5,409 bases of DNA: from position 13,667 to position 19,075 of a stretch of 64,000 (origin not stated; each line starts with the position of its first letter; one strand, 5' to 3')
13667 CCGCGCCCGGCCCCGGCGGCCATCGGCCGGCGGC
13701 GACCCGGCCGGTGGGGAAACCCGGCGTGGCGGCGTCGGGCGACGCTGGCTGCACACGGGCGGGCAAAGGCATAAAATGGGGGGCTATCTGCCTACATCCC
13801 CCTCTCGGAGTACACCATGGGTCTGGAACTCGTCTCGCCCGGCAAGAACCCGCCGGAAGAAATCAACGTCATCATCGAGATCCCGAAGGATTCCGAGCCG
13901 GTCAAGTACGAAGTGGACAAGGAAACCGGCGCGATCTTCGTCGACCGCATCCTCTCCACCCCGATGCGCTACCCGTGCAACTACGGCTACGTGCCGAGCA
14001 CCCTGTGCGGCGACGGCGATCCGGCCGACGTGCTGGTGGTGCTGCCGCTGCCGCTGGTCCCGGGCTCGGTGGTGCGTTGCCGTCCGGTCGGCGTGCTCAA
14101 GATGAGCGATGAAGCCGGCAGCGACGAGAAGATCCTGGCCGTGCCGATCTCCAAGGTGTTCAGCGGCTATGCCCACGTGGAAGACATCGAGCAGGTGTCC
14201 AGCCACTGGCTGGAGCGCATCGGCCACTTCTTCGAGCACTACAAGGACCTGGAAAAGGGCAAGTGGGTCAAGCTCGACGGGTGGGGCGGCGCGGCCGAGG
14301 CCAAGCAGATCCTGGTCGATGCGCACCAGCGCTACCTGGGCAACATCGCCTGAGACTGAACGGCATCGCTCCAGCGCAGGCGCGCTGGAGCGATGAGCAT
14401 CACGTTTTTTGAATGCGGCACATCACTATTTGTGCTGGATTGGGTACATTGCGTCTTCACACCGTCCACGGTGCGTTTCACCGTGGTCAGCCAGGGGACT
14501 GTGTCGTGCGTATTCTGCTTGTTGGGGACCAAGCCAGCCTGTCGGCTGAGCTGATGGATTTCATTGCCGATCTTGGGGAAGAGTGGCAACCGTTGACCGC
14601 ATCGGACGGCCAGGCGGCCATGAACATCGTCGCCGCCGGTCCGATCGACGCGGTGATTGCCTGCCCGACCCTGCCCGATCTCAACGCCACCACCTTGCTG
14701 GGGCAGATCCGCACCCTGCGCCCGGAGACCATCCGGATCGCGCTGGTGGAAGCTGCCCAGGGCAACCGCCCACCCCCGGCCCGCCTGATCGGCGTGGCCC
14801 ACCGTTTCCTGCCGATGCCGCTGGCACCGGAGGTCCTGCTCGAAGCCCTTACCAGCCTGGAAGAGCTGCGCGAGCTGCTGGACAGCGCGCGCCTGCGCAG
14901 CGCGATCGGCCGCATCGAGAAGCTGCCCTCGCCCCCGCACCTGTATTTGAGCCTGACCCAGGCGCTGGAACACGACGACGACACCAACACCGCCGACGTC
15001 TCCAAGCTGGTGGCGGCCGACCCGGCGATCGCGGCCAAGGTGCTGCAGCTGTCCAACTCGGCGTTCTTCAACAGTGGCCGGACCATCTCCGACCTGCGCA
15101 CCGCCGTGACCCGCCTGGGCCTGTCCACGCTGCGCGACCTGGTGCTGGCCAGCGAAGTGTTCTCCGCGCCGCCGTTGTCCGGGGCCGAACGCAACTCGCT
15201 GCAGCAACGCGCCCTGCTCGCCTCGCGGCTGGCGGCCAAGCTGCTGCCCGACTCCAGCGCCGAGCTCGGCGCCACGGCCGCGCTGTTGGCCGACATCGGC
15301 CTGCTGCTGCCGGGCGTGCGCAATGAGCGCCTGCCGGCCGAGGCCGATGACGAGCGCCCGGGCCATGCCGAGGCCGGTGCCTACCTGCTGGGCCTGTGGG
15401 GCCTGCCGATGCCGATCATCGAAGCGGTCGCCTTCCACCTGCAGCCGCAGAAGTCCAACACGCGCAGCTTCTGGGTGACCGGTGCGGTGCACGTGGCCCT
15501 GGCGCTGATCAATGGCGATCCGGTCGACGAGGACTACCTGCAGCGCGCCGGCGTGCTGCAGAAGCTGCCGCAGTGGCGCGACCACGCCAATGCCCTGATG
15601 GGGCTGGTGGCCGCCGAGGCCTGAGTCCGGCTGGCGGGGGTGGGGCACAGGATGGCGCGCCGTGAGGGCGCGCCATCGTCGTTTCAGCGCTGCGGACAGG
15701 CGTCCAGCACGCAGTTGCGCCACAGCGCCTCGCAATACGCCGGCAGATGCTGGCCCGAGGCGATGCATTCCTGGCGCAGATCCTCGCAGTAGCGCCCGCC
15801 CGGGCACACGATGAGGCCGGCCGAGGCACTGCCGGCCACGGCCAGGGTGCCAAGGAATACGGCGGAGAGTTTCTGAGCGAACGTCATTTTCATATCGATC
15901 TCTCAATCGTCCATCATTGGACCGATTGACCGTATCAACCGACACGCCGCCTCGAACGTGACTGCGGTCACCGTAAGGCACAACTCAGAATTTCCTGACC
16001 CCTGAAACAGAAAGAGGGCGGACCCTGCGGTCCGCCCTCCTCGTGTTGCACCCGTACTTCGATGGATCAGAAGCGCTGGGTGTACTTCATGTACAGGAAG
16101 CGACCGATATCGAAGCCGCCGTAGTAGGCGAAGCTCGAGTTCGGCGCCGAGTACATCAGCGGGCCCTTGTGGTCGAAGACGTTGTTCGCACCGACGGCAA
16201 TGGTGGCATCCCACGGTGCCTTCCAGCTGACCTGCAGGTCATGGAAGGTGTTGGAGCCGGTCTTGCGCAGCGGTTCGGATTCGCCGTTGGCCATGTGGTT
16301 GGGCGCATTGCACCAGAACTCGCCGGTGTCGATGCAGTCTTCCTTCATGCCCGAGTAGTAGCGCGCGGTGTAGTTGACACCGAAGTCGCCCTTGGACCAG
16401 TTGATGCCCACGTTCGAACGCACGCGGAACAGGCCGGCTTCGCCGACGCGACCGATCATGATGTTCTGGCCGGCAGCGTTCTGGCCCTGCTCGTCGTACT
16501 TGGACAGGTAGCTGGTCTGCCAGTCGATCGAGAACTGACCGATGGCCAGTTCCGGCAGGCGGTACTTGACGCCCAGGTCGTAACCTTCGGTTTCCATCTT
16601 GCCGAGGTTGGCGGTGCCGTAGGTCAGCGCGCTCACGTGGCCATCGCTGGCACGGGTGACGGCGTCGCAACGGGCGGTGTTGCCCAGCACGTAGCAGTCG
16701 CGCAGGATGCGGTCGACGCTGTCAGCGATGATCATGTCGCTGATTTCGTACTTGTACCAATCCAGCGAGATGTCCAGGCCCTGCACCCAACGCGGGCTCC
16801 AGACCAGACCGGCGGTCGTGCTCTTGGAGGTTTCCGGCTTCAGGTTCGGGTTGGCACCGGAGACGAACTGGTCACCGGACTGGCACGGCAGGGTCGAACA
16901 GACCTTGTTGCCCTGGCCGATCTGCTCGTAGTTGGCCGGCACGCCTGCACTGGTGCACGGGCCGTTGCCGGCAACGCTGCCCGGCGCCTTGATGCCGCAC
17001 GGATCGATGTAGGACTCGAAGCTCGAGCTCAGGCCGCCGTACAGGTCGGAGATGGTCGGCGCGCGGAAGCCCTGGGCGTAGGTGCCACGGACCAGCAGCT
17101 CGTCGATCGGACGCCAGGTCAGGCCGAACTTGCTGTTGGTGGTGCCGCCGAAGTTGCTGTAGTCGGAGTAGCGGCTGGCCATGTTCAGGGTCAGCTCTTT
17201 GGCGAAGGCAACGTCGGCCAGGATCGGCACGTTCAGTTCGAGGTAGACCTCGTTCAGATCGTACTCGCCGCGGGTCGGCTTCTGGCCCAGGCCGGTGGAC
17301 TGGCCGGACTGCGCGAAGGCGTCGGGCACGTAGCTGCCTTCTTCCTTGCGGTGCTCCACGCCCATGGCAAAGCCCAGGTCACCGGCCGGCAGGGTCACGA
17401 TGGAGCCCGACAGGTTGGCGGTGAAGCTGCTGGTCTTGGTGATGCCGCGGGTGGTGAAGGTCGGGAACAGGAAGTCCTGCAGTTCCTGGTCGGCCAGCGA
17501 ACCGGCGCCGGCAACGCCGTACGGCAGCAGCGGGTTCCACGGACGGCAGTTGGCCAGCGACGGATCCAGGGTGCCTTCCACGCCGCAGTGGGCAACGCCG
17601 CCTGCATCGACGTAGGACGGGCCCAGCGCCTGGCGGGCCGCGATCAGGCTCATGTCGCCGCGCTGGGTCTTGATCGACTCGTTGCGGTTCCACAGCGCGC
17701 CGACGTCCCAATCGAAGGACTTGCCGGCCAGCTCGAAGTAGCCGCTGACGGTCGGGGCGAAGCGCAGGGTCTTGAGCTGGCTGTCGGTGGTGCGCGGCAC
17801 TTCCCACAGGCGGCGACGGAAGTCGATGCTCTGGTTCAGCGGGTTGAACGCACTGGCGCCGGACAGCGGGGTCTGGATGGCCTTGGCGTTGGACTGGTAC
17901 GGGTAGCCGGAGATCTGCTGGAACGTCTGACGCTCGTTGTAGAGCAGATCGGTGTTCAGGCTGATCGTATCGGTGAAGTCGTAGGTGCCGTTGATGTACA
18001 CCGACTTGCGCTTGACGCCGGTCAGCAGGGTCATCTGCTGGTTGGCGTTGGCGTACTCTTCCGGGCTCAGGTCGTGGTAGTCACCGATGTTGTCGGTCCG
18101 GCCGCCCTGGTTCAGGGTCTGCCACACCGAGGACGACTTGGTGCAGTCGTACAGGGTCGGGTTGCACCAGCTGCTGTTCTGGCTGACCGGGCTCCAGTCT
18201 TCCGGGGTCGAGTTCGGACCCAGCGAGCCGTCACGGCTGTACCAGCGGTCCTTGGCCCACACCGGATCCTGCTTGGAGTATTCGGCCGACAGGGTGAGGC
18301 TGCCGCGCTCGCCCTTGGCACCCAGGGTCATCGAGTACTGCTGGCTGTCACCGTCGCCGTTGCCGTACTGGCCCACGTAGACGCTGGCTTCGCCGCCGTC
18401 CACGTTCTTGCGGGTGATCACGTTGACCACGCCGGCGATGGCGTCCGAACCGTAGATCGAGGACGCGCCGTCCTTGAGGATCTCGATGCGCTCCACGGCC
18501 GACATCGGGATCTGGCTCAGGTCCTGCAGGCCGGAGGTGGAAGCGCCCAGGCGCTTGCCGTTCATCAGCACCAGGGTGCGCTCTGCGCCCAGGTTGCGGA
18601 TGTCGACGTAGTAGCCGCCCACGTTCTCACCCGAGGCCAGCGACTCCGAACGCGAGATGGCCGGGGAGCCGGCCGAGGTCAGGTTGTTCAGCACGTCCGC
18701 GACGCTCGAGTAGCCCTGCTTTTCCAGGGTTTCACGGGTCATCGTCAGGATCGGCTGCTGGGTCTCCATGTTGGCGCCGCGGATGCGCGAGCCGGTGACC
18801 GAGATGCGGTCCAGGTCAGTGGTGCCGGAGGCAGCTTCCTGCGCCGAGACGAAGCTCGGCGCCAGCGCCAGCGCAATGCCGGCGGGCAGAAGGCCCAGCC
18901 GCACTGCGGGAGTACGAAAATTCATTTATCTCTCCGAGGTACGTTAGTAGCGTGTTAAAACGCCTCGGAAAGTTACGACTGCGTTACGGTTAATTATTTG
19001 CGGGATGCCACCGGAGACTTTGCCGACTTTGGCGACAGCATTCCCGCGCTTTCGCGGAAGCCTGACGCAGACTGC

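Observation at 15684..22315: Possible peptide-sensing and import circuit: wHTH-TM-propeller sensor, AraC, TBDR and secreted peptide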

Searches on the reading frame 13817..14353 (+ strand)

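Call 27: search_protein_families(library=pfam, proteins=[window:13817-14353:+], max_evalue=0.001)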
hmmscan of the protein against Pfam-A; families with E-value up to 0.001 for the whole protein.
window:13817-14353:+ (178 aa): 1 family
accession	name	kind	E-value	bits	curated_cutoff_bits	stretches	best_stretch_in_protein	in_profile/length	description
PF00719.24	Pyrophosphatase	-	1.9e-57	193.8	23.5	1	18-173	1-152/153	Inorganic pyrophosphatase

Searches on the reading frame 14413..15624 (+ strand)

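Call 4: search_protein_families(library=pfam, proteins=[window:14413-15624:+], max_evalue=0.01)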
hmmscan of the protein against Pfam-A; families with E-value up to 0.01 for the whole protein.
window:14413-15624:+ (403 aa): 2 families
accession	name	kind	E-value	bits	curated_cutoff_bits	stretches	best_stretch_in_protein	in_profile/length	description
PF08668.18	HDOD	-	1.5e-28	100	22.9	1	171-345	1-196/196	HDOD domain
PF00072.30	Response_reg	-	0.00074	20.1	30.2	1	34-146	1-110/111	Response regulator receiver domain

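Call 5: search_protein_families(library=ncbifam, proteins=[window:14413-15624:+], max_evalue=0.01)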
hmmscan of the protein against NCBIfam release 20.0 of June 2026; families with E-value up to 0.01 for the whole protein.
window:14413-15624:+ (403 aa): 2 families
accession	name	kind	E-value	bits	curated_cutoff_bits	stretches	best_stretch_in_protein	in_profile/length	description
NF053512.1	nitric_RR_NosR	exception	8e-08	31.7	400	1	34-116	1-81/422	response regulator c-di-GMP phosphodiesterase, NosR family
NF007135.0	PRK09581.1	equivalog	0.0007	18.5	474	1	54-164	23-134/457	PleD family two-component system response regulator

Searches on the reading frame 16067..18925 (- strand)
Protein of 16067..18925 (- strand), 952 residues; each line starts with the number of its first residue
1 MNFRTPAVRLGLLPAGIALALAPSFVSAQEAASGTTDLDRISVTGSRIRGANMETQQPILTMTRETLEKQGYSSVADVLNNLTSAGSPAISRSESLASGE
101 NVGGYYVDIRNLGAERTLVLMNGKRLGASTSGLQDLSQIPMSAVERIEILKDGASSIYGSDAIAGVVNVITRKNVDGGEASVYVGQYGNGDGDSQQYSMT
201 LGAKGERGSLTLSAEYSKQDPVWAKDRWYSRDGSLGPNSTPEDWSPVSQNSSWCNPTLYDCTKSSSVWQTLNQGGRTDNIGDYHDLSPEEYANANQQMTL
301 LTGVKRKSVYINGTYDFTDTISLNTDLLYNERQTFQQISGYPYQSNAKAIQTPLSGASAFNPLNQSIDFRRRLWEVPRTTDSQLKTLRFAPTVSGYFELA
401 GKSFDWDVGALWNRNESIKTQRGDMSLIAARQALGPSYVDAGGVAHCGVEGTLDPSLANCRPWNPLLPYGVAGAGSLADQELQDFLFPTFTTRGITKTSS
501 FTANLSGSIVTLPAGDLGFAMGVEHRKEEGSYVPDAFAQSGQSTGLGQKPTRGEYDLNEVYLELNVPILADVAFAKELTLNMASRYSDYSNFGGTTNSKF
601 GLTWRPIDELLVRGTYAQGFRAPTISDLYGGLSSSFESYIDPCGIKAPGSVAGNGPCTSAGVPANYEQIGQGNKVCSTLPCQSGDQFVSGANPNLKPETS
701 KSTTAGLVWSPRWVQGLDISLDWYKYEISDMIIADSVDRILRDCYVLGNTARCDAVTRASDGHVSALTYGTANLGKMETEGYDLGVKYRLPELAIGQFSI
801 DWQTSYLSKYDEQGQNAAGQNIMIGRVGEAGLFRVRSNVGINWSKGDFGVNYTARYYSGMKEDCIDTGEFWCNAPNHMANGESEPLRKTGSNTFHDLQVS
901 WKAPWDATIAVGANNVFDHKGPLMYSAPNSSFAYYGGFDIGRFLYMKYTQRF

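Call 4: search_protein_families(library=pfam, proteins=[window:16067-18925:-], max_evalue=0.01)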
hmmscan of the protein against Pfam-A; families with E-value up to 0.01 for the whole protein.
window:16067-18925:- (952 aa): 2 families
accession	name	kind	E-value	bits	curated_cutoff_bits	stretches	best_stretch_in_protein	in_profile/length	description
PF00593.30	TonB_dep_Rec_b-barrel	-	5.3e-43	148.9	27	1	483-916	104-436/436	TonB dependent receptor-like, beta-barrel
PF07715.20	Plug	-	3.7e-22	79.3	23.9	1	52-166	2-107/107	TonB-dependent Receptor Plug Domain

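Call 5: search_protein_families(library=ncbifam, proteins=[window:16067-18925:-], max_evalue=0.01)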
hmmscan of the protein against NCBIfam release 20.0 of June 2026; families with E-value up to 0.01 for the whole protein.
window:16067-18925:- (952 aa): 25 families
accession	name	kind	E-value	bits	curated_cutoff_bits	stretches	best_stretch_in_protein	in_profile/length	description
TIGR01779.1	TonB-B12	equivalog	3e-34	118.6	599.7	2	20-220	11-200/614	TonB-dependent vitamin B12 receptor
TIGR01786.1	TonB-hemlactrns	subfamily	8.8e-30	103.7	323.75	2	588-920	430-685/719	TonB-dependent hemoglobin/transferrin/lactoferrin family receptor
NF007926.1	PRK10641.1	equivalog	1.6e-29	103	836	2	31-218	20-196/617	TonB-dependent vitamin B12 receptor BtuB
TIGR01785.1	TonB-hemin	subfamily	8.9e-28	97.1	316.85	2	587-920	405-653/677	TonB-dependent heme/hemoglobin receptor family protein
NF010012.0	PRK13486.1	equivalog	1.1e-23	83.5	924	2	97-196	76-185/696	TonB-dependent receptor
NF010010.0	PRK13483.1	equivalog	3.4e-23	81.5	927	1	25-182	20-173/660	ligand-gated channel protein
NF007478.2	PRK10064.1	equivalog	5.8e-21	74.4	745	1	5-174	5-160/663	catecholate siderophore receptor CirA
NF010038.0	PRK13513.1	equivalog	8.9e-21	74.1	942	1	20-183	17-176/659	ligand-gated channel protein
NF050067.1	TonBEntbctnRecCfrA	equivalog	7.1e-18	64.3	1200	2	26-205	14-192/698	TonB-dependent ferric enterobactin receptor CfrA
NF010048.1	PRK13524.1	subfamily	4.1e-15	55.3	493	1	32-201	34-208/744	FepA family TonB-dependent siderophore receptor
NF010051.0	PRK13528.1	subfamily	9.4e-15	53.9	583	1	59-204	53-207/727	FepA family TonB-dependent siderophore receptor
NF010011.0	PRK13484.1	equivalog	9e-14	50.6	1197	1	16-173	10-160/682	IreA family TonB-dependent siderophore receptor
TIGR01783.1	TonB-siderophor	subfamily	4.6e-12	45.4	223.5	1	56-176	3-112/649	TonB-dependent siderophore receptor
NF049947.1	TonB_dep_PCPU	exception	3.7e-11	41.9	800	1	26-199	24-194/685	TonB-dependent receptor, PCPU motif-type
NF052649.1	TonRcptRhtA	equivalog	5.1e-10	38.2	1100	1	27-178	30-171/744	TonB-dependent siderophore receptor RhtA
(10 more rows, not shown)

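Call 40: search_solved_structures(query=window:16067-18925:-, max_evalue=0.00001)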
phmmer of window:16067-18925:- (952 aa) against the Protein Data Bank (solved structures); distinct sequences matched with E-value up to 0.00001: 21.
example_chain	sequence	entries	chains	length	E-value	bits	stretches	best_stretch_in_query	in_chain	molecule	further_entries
3rgn_A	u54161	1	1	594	2.5e-17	65.6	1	36-216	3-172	Vitamin B12 transporter BtuB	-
1nqf_A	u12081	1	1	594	6.1e-17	64.3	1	36-216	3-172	Vitamin B12 receptor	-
3rgm_A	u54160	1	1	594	7.2e-17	64.1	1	36-216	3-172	Vitamin B12 transporter BtuB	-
1nqe_A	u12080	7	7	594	7.7e-17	64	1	36-216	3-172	Vitamin B12 receptor | Vitamin B12 transporter btuB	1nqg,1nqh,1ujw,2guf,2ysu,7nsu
2gsk_A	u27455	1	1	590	1.3e-16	63.2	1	39-216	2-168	Vitamin B12 transporter btuB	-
3m8b_A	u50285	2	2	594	1.6e-16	62.9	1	38-216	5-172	Vitamin B12 transporter btuB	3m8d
2hdf_A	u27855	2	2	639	1.2e-15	60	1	41-174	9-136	Colicin I receptor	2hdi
9nn6_A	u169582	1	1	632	1.4e-15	59.8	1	46-174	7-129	Colicin I receptor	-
5fr8_A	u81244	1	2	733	1.7e-11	46.3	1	60-188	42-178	TONB-DEPENDENT SIDEROPHORE RECEPTOR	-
5fp2_A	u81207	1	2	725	1.6e-09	39.7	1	87-183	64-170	FERRIC ENTEROBACTIN RECEPTOR PIRA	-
1fep_A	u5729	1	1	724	2.6e-09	39.1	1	60-176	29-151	FERRIC ENTEROBACTIN RECEPTOR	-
5out_A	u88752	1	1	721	9e-09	37.3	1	86-201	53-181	Ferric enterobactin receptor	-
6q5e_A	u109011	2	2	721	9.2e-09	37.3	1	86-201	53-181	Ferric enterobactin receptor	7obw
6r1f_A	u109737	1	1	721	9.2e-09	37.3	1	86-201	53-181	Ferric enterobactin receptor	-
6i2j_A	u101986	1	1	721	9.2e-09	37.3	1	86-201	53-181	Ferric enterobactin receptor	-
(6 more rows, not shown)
